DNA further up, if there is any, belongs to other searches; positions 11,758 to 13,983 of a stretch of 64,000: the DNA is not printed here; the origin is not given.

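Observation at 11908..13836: Unusual fusion of a GT9 heptosyltransferase-family domain with a sulfotransferase domain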

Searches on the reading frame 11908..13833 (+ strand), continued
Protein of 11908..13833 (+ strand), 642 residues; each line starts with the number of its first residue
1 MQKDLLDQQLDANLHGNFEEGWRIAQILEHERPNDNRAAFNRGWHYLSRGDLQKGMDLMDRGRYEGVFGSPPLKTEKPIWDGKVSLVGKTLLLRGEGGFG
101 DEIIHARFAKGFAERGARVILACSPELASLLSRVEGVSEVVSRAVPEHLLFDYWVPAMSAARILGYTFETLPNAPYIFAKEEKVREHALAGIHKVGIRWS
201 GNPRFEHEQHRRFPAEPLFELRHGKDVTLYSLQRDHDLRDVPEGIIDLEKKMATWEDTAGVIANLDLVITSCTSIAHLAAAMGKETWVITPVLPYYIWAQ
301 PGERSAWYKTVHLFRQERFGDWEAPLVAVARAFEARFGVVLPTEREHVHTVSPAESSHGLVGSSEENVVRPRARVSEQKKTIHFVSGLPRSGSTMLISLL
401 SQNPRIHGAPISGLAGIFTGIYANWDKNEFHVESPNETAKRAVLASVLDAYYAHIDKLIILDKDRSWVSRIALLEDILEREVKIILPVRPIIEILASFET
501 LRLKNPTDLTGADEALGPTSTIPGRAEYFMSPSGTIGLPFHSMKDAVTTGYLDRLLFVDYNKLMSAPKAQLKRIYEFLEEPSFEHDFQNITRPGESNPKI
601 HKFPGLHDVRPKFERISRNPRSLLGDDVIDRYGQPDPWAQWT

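Call 44: find_related_loci(query=A1, collection=viral_contigs, flank=10000)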
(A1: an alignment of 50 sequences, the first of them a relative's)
Query A1 (642 aa) in viral_contigs; peptide patterns used: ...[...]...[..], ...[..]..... (x = any residue, [..] = any of these).
477 stretches matched a pattern; 434 encode a relative of the query (tblastn E <= 1e-3); the best 80 are kept; 80 distinct loci.
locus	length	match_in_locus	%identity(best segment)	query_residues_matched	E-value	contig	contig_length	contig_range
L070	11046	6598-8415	45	6-641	0e+0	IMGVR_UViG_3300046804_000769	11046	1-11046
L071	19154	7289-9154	45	5-641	0e+0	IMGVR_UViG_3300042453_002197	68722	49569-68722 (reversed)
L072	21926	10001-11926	44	5-641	0e+0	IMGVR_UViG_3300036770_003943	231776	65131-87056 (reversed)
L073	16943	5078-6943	45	5-641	2e-179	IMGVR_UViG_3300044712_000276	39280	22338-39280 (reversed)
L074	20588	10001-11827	44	5-642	1e-177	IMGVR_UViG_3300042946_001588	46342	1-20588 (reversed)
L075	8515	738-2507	40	5-641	7e-147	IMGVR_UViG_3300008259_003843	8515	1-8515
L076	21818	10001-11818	46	6-641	0e+0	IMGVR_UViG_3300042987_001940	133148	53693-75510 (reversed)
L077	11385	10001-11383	45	6-496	2e-139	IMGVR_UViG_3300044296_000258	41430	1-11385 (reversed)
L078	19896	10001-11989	35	6-641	2e-123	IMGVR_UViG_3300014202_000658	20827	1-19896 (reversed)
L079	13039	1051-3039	35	6-641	2e-123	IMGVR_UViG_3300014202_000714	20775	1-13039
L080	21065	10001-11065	49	6-342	2e-107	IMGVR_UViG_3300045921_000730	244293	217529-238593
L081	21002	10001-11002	50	4-336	2e-103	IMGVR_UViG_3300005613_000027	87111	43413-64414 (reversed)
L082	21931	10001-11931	49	6-641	6e-103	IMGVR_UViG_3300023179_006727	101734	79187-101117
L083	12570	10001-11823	51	5-641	3e-102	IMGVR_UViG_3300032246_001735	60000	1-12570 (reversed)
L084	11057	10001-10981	49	4-326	2e-102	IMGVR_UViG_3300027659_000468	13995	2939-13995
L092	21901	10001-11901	48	5-641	2e-99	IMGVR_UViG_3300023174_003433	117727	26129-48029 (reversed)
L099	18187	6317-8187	48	5-641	6e-99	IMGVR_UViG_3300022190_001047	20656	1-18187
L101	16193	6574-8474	48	5-641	5e-99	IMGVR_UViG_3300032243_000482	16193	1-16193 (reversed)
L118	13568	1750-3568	50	6-641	1e-97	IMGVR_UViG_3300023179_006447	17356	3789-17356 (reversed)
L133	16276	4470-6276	45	5-641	3e-149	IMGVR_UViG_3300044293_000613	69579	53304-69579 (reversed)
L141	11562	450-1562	44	6-352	3e-95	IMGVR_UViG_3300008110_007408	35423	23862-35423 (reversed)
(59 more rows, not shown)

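Call 55: search_protein_families(library=phrogs, proteins=[L076:2962-4605:+, L076:5123-6793:+, L076:6807-7331:+, L076:7848-9962:+, L076:9992-11023:+, L076:11030-11821:+, L076:11825-12556:+, L076:15959-16951:+, L076:17799-19430:+, L076:19487-21166:+], max_evalue=0.00001)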
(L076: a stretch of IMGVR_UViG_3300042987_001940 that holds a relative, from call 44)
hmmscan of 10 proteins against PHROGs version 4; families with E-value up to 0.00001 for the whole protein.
L076:2962-4605:+ (548 aa): 6 families
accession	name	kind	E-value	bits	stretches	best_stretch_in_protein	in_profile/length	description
phrog_697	-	head and packaging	3.3e-17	62.2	1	59-163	56-162/2079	structural protein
phrog_3018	-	head and packaging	7.3e-15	55.9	1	80-236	90-246/341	head decoration protein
phrog_15769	-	unknown function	2.2e-14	54.1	1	464-548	469-560/560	-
phrog_7389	-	tail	2.5e-13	50.5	1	62-158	315-404/732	tail fiber protein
phrog_38759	-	unknown function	1.7e-12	47.6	1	88-189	58-152/920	-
phrog_5181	-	unknown function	1e-11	44.9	1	53-241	335-510/763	-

L076:5123-6793:+ (557 aa): 5 families
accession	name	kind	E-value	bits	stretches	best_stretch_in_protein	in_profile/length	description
phrog_7760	-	tail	3.9e-15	57.3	1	403-553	70-218/223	tail fiber protein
phrog_9017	-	tail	6.6e-14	53.5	1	456-554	55-155/159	tail fiber protein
phrog_24774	-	unknown function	4.3e-09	37.6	1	459-554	156-253/258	-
phrog_22179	-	tail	1.9e-07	31.9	1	448-552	134-238/244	tail fiber protein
phrog_34656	-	unknown function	1.5e-06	29.2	1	453-557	91-198/200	-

L076:6807-7331:+ (175 aa): 3 families
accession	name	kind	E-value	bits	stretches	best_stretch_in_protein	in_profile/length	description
phrog_7760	-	tail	8.8e-10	39.8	1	46-171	102-219/223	tail fiber protein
phrog_9017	-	tail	3.4e-08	34.9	1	75-170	54-154/159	tail fiber protein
phrog_19200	-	head and packaging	2.2e-06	28.2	1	81-168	174-262/268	virion structural protein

L076:7848-9962:+ (705 aa): 5 families
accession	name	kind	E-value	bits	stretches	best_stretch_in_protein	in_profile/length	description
phrog_7220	-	DNA, RNA and nucleotide metabolism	3.4e-79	268.1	3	16-290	51-319/1734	regulator of chromosome condensation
phrog_4219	-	DNA, RNA and nucleotide metabolism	9e-72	243.6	5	398-536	541-682/867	regulator of chromosome condensation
phrog_16766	-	DNA, RNA and nucleotide metabolism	7.1e-56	191.2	3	43-330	35-324/763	regulator of chromosome condensation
phrog_11922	-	tail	2.7e-07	30.6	0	398-449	135-186/870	tail protein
phrog_13111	-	unknown function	6.2e-06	27.5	0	495-547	9-61/81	-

L076:9992-11023:+ (344 aa): 0 families

L076:11030-11821:+ (264 aa): 1 family
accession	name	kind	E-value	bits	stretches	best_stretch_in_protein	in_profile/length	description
phrog_27463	-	unknown function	9.9e-51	173.8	1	1-260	2-267/280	-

L076:11825-12556:+ (244 aa): 1 family
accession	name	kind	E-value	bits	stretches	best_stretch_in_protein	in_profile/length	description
phrog_8156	-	other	1.3e-28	100.9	1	50-216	38-195/244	methyltransferase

L076:15959-16951:+ (331 aa): 3 families
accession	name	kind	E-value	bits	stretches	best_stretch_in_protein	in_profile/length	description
phrog_227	-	tail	5.6e-75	253.3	1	4-221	3-222/278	tail sheath stabilizer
phrog_11196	-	tail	6.6e-09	36.3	1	3-149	2-160/441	tail sheath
phrog_22065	-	tail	2.8e-08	34.1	1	7-216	4-218/456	tail sheath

L076:17799-19430:+ (544 aa): 10 families
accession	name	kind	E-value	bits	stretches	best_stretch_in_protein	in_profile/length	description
phrog_5989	-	head and packaging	2.4e-60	205.5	1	6-265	91-332/347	terminase large subunit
phrog_2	-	head and packaging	3e-56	192.6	1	35-538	253-642/807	terminase large subunit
phrog_36964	-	head and packaging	2.9e-47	162.3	2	86-497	435-871/890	terminase large subunit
phrog_24361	-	head and packaging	1e-17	65.4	1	343-481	6-139/162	terminase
phrog_7579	-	head and packaging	8e-12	45.9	1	79-259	24-188/239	terminase large subunit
phrog_38407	-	unknown function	9.5e-12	45.5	1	297-493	172-361/370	-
phrog_38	-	head and packaging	1.3e-10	41.6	1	25-323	263-567/760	terminase large subunit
phrog_675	-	head and packaging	2.2e-09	37.1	1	26-210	14-192/576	terminase large subunit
phrog_26724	-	unknown function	6.3e-08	33.4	1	38-177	15-150/192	-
phrog_9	-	head and packaging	2e-07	31.2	1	38-181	190-334/812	terminase large subunit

L076:19487-21166:+ (560 aa): 7 families
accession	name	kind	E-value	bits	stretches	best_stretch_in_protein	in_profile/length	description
phrog_23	-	tail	1.1e-137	460.8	1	1-558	20-474/496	tail sheath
phrog_10581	-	tail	1e-42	147.5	1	381-542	734-905/915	tail sheath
phrog_17610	-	tail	9.8e-20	71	1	362-547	915-1107/1135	tail sheath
phrog_38392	-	tail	1e-19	71.9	1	5-88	6-89/329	tail sheath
phrog_34521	-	tail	4.2e-14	52.4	1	400-536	803-940/962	tail sheath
phrog_20545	-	tail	4e-11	43.4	1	1-92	18-109/538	tail sheath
phrog_19666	-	tail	1.9e-08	34.2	0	287-489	732-929/985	tail sheath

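Call 57: search_protein_families(library=phrogs, proteins=[window:11908-13833:+], max_evalue=0.001)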
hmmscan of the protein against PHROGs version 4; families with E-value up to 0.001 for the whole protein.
window:11908-13833:+ (642 aa): 1 family
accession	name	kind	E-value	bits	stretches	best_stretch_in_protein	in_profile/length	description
phrog_27463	-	unknown function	5e-57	194.5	1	379-638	2-267/280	-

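Call 60: search_protein_families(library=pfam, proteins=[L076:7344-7838:+, L133:6273-6974:+, L101:9105-9704:+, L092:14758-15528:+, L076:15048-15956:+, L040:18129-18953:+, L118:6943-7779:+, L099:10593-11744:-, L141:7081-7875:+, L068:6857-8569:+], max_evalue=0.01)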
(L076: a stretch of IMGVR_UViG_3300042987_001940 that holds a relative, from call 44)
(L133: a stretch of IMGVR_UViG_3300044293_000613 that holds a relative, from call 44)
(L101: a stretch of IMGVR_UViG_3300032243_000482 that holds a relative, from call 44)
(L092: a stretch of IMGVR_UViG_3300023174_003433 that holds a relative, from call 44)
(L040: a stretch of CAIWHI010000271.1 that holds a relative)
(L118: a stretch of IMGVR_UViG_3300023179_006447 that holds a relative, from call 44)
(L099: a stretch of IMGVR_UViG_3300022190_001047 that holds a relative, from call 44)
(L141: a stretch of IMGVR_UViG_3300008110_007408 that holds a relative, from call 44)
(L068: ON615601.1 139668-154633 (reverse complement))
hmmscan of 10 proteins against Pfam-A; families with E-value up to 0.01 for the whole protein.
L076:7344-7838:+ (165 aa): 1 family
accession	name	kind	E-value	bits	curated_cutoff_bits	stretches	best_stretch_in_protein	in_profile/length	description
PF16778.10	Phage_tail_APC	-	9.9e-13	48.2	26.6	1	100-165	2-60/60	Phage tail assembly chaperone protein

L133:6273-6974:+ (234 aa): 1 family
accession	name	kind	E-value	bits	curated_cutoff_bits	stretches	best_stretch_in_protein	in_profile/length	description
PF01755.23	Glyco_transf_25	-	2.5e-17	63.9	24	1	35-118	18-100/199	Glycosyltransferase family 25 (LPS biosynthesis protein)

L101:9105-9704:+ (200 aa): 1 family
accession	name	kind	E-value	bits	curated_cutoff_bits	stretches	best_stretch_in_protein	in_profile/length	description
PF13578.12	Methyltransf_24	-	1.1e-16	62.1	26.3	1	31-148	1-104/105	Methyltransferase domain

L092:14758-15528:+ (257 aa): 1 family
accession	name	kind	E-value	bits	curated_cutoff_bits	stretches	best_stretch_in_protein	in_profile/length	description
PF19147.5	DUF5829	-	0.0039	17.3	33.8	1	176-221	4-49/265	Family of unknown function (DUF5829)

L076:15048-15956:+ (303 aa): 1 family
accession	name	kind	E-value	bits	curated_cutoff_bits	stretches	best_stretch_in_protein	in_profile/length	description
PF11649.13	T4_neck-protein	-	8.4e-31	107.8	25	1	11-176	35-188/278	Virus neck protein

L040:18129-18953:+ (275 aa): 1 family
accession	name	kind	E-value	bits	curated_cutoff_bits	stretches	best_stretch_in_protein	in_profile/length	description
PF16724.11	T4-gp15_tss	-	2.9e-71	240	25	1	6-216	2-210/245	T4-like virus Myoviridae tail sheath stabiliser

L118:6943-7779:+ (279 aa): 6 families
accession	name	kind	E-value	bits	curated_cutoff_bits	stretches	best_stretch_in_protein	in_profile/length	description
PF01583.26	APS_kinase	-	7.7e-06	26.4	21.1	0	4-49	5-49/152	Adenylylsulphate kinase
PF13479.12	AAA_24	-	1.7e-05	25.2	27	1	3-40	4-41/195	AAA domain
PF08433.16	KTI12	-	7.3e-05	22.8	22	1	3-93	3-77/271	Chromatin associated protein KTI12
PF13238.12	AAA_18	-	0.00041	21.2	29.4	1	4-37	1-33/128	AAA domain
PF01467.32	CTP_transf_like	-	0.0045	17.6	21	0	174-205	4-36/133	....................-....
PF01591.24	6PF2K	-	0.0053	16.5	27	1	4-30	16-42/223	6-phosphofructo-2-kinase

L099:10593-11744:- (383 aa): 2 families
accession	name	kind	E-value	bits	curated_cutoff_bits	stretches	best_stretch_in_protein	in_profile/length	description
PF01467.32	CTP_transf_like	-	1.7e-22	80.5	21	1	259-354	1-94/133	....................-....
PF00294.29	PfkB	-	7.3e-15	55.5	25.8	1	51-246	74-296/302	pfkB family carbohydrate kinase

L141:7081-7875:+ (265 aa): 5 families
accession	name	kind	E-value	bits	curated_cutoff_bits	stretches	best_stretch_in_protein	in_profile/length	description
PF01370.27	Epimerase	-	5.3e-30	105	20.9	1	4-209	2-240/240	NAD dependent epimerase/dehydratase family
PF16363.11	GDP_Man_Dehyd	-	3.1e-17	63.5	27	1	40-233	75-272/332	GDP-mannose 4,6 dehydratase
PF01073.25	3Beta_HSD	-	2.6e-08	33.7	22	1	38-192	64-223/280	3-beta hydroxysteroid dehydrogenase/isomerase family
PF04321.23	RmlD_sub_bind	-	2.5e-06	27.2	27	1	1-125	1-140/287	RmlD substrate binding domain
PF07993.18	NAD_binding_4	-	9e-05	22.2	20.1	1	39-192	87-256/258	Male sterility protein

L068:6857-8569:+ (571 aa): 1 family
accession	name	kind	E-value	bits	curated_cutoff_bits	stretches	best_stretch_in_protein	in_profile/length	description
PF08241.18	Methyltransf_11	-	0.0069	17.4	21.2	0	419-456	55-91/95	Methyltransferase domain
